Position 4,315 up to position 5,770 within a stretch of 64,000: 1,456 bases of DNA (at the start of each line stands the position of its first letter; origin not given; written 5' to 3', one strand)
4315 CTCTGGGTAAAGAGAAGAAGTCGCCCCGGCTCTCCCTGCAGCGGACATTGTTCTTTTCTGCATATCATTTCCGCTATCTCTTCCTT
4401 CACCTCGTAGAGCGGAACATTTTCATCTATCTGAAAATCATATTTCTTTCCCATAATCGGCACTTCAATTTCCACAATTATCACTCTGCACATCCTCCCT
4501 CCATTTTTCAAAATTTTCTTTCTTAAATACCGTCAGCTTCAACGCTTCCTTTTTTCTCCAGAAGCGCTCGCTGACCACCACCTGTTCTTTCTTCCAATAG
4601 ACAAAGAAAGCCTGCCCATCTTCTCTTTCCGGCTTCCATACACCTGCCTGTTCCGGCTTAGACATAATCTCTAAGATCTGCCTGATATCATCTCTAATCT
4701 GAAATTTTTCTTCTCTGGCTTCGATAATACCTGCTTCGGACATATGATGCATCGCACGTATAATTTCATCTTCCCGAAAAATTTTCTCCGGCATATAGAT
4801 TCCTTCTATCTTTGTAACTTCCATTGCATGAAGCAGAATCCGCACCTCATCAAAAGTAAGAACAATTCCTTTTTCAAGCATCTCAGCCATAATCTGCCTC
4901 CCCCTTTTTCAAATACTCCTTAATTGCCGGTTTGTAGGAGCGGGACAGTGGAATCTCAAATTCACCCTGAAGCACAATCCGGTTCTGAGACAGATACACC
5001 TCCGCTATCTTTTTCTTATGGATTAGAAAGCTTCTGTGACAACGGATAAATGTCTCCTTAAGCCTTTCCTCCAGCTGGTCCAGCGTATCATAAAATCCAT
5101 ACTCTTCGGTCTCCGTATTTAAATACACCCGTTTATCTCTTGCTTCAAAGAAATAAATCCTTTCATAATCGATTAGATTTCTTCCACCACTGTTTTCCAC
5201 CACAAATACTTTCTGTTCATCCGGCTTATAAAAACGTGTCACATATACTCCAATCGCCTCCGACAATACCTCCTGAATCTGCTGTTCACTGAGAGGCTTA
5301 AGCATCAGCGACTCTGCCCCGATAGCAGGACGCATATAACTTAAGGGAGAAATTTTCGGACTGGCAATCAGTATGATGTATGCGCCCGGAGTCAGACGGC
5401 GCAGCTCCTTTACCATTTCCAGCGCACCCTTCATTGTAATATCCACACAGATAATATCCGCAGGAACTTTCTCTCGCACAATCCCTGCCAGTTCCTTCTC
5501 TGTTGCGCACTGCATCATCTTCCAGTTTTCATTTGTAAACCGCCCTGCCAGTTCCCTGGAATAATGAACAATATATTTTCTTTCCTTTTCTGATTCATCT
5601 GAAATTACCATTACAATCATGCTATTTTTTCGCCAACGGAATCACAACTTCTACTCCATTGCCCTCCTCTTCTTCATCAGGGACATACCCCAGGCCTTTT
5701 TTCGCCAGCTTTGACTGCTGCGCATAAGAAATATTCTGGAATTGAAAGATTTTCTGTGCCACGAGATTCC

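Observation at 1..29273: T7SSb-like secretion locus in which kinases, a phosphatase and FHA proteins stand where EssA/EssB/EsaA would be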

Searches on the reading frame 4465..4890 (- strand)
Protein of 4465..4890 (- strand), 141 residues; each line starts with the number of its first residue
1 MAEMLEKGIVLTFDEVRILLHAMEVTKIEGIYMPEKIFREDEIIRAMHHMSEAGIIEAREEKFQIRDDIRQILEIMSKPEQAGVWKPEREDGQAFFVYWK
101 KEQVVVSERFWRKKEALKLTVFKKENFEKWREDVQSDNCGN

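Call 3: search_protein_families(library=pfam, max_evalue=0.01, proteins=[window:4465-4890:-])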
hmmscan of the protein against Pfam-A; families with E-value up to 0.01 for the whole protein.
window:4465-4890:- (141 aa): 0 families

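Call 6: search_protein_families(library=ncbifam, max_evalue=0.01, proteins=[window:4465-4890:-])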
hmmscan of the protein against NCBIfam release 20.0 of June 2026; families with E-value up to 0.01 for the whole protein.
window:4465-4890:- (141 aa): 0 families

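Call 54: search_protein_families(library=pfam, max_evalue=10, proteins=[window:4465-4890:-])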
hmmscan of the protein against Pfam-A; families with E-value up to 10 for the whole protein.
window:4465-4890:- (141 aa): 1 family
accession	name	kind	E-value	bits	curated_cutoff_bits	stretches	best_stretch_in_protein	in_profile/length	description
PF23688.1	YlcJ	-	0.22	12.1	27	1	105-126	18-39/49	YlcJ-like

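Call 58: find_homologous_proteins(query=window:4465-4890:-, max_evalue=0.001)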
Query window:4465-4890:- (141 aa): 17 proteins with E <= 0.001 among 44 candidates.
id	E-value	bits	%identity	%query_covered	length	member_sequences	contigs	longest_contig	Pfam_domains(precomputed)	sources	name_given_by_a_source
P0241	1.7e-86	305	100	100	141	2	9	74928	-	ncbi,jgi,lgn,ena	-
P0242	2.1e-84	298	97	100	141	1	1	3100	-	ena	-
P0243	1.5e-50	189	61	99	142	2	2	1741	-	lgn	-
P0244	3.3e-49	184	61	96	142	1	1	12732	-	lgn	-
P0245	4.9e-49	184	56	100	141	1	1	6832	-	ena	-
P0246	2.4e-48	181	56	100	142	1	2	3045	-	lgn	-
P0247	2.3e-47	178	59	99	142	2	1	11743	-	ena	-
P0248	6.7e-47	177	60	94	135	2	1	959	-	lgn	-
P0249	2.1e-45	172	57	96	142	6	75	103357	-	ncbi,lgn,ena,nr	ncbi:hypothetical protein LI221_09970 [Faecalimonas umbilicata]|nr:hypothetical protein [Faecalimona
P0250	3.1e-36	142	46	94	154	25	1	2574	-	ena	-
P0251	8.1e-19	86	35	91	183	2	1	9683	-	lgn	-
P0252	2.8e-16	78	31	89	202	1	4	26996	-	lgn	-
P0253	3.6e-16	77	31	89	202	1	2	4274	-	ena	-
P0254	5.1e-16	77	31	91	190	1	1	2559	-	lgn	-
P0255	9.7e-16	76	30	94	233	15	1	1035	-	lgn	-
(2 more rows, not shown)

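Call 66: predict_structure(alignment_id=A2)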
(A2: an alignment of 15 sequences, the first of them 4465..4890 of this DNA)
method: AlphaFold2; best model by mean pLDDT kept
length: 141 residues; sequences in the alignment: 15
mean_pLDDT: 82.3   pTM: 0.77
mean pLDDT of the five models: 82.3, 81.4, 81.1, 80.5, 78.9
residues with pLDDT >= 90: 52; 70-90: 69; 50-70: 13; < 50: 7
segments of 3 or more residues with pLDDT < 50: 1-5
pLDDT, mean of each block of 10 residues (from residue 1): 53 89 84 80 91 85 86 93 82 85 90 76 90 72 37
secondary structure, 60 per line:
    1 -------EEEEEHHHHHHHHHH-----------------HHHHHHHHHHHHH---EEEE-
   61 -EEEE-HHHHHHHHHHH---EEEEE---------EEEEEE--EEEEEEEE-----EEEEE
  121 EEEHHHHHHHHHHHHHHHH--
elements in order: E8-12 H13-22 H40-52 E56-59 E62-65 H67-77 E81-85 E95-100 E103-110 E116-123 H124-139
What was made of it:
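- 4465..4890 (-): 141-aa EspG-fold protein, about one EspG subdomain in size. It corresponds to the TsiG/TshG class of chaperone. AlphaFold2 with a 15-sequence alignment gave pLDDT 82.3 and pTM 0.77 (call 66).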

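Call 69: fold_search(model_id=the predicted structure, library=pdb)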
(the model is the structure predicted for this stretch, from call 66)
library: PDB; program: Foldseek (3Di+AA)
matches with E <= 10: 728; with E <= 0.001: 6
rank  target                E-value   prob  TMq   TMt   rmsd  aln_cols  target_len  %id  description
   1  4w4i                  1.4e-04  1.00  0.62  0.34   4.5       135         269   14  Crystal structure of EspG3 from the ESX-3 type VII secretion system of M. tuberculosis (released 2014-10-01)
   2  5vba_A                1.6e-04  1.00  0.63  0.24   3.8       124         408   17  Structure of EspG1 chaperone from the type VII (ESX-1) secretion system determined with the assistance of N-terminal T (released 2017-07-05)
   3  5xkl                  1.7e-04  1.00  0.66  0.38   4.7       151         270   11  Crystal structure of Rv0289/EspG3 from the ESX-3 type VII secretion system of M. tuberculosis (released 2018-05-16)
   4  5vba_B                2.8e-04  1.00  0.58  0.22   4.3       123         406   15  Structure of EspG1 chaperone from the type VII (ESX-1) secretion system determined with the assistance of N-terminal T (released 2017-07-05)
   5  5dlb                  8.1e-04  1.00  0.56  0.32   4.1       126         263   12  Crystal structure of chaperone EspG3 of ESX-3 type VII secretion system from Mycobacterium marinum M (released 2015-09-23)
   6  4l4w_B                9.7e-04  1.00  0.62  0.34   4.1       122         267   12  Structure of EspG3 chaperone from the type VII (ESX-3) secretion system (released 2014-06-11)
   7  5sxl                  3.4e-03  1.00  0.58  0.32   4.4       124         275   14  Structure of EspG3 chaperone from the type VII (ESX-3) secretion system, space group P3221 (released 2016-08-24)
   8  4rcl_A                4.3e-03  1.00  0.59  0.34   3.9       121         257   13  Structure of EspG3 chaperone from the type VII (ESX-3) secretion system, space group P43212 (released 2015-09-16)
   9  4w4j_B                6.1e-03  1.00  0.61  0.35   3.6       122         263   14  Crystal structure of EspG3 from the ESX-3 type VII secretion system of M. smegmatis (released 2014-10-01)
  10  4w4l_C                6.1e-03  1.00  0.56  0.28   6.7       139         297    9  Crystal structure of EspG5 in complex with PE25 and PPE41 from the ESX-5 type VII secretion system of M. tuberculosis (released 2014-10-01)
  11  6vhr_C                6.9e-03  1.00  0.61  0.35   3.6       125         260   12  Structure of PE5-PPE4-EspG3 complex from the type VII (ESX-3) secretion system, space group I422 (released 2020-01-29)
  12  4l4w_A                7.7e-03  1.00  0.63  0.36   3.9       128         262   13  Structure of EspG3 chaperone from the type VII (ESX-3) secretion system (released 2014-06-11)
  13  4w4j_A                8.2e-03  1.00  0.60  0.34   3.6       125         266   14  Crystal structure of EspG3 from the ESX-3 type VII secretion system of M. smegmatis (released 2014-10-01)
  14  6uuj_C                9.2e-03  1.00  0.60  0.35   3.7       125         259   12  Structure of PE5-PPE4-EspG3 complex from the type VII (ESX-3) secretion system, space group P212121 (released 2020-01-29)
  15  3lgo                  1.5e-01  0.20  0.25  0.26  17.8       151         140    6  Structure of Gse1p, member of the GSE/EGO complex (released 2010-08-04)
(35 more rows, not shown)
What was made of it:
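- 4465..4890 (-): The top 14 Foldseek PDB hits are all EspG1/3/5, at E 1.4e-4 to 9e-3 and query TM-score 0.56-0.66 (call 69).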

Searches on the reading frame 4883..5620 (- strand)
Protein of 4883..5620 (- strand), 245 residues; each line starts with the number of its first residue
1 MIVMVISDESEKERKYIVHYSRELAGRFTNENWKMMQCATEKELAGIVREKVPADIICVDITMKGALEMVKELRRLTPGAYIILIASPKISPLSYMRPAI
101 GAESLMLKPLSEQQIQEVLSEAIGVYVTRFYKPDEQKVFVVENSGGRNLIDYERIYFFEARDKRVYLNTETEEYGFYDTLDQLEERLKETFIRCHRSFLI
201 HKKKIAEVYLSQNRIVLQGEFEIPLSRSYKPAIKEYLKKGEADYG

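Call 4: search_protein_families(library=pfam, max_evalue=0.01, proteins=[window:4883-5620:-])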
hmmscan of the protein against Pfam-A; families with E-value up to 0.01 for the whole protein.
window:4883-5620:- (245 aa): 2 families
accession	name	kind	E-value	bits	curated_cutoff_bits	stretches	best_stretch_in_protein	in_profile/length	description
PF04397.21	LytTR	-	1e-24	87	22.6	1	149-237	5-97/98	LytTr DNA-binding domain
PF00072.30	Response_reg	-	0.00067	20.2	30.2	1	28-119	18-110/111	Response regulator receiver domain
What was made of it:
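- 4883..5620 (-): LytTR DNA-binding protein with a degenerate receiver-like N-terminal domain. It sits 1 nt after essC. LytTR at E 1e-24; Response_reg at 20.2 bits against a cut-off of 30.2 (call 4).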

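Call 86: search_protein_families(library=ncbifam, max_evalue=0.001, proteins=[window:4883-5620:-])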
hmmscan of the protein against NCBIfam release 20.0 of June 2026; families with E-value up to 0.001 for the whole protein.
window:4883-5620:- (245 aa): 3 families
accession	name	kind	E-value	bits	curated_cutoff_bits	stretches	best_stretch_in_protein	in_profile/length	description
NF008677.0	PRK11697.1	equivalog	4e-11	42.7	246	1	103-237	96-235/238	two-component system response regulator BtsR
NF046049.1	quorum_RR_AgrA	equivalog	1.4e-08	34.6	400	1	35-217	32-221/238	quorum-sensing response regulator AgrA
NF010684.1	PRK14084.1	equivalog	7.9e-07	29.1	375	1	133-235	144-250/254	response regulator transcription factor LytR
